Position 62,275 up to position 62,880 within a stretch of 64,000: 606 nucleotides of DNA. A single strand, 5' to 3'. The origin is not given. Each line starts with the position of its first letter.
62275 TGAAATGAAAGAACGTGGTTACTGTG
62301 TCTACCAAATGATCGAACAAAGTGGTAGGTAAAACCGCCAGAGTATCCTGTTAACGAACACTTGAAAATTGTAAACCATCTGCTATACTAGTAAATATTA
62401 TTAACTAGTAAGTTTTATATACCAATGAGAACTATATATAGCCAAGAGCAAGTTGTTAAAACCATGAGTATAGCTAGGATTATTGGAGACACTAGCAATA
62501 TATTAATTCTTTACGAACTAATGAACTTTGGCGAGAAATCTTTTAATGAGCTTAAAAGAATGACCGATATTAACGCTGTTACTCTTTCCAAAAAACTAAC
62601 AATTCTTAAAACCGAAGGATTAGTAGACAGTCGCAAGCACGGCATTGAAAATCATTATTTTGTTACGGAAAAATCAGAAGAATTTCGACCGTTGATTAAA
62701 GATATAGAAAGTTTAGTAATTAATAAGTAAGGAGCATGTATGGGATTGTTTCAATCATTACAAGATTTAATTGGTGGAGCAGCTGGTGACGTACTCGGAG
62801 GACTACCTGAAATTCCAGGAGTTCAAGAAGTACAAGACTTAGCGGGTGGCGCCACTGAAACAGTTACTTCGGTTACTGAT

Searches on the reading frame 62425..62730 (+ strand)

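Call 31: search_protein_families(library=pfam, proteins=[window:62425-62730:+], max_evalue=0.001)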
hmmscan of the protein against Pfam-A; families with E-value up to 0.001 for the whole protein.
window:62425-62730:+ (101 aa): 3 families
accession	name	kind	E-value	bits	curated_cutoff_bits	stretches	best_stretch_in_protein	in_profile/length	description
PF01638.23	HxlR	-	1.8e-08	34.6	20.8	1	19-96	1-81/91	HxlR-like helix-turn-helix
PF01022.26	HTH_5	-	2.7e-05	24.4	22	1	27-69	6-47/47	Bacterial regulatory protein, arsR family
PF12802.13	MarR_2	-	0.00016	22.2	27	1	25-71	7-54/61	MarR family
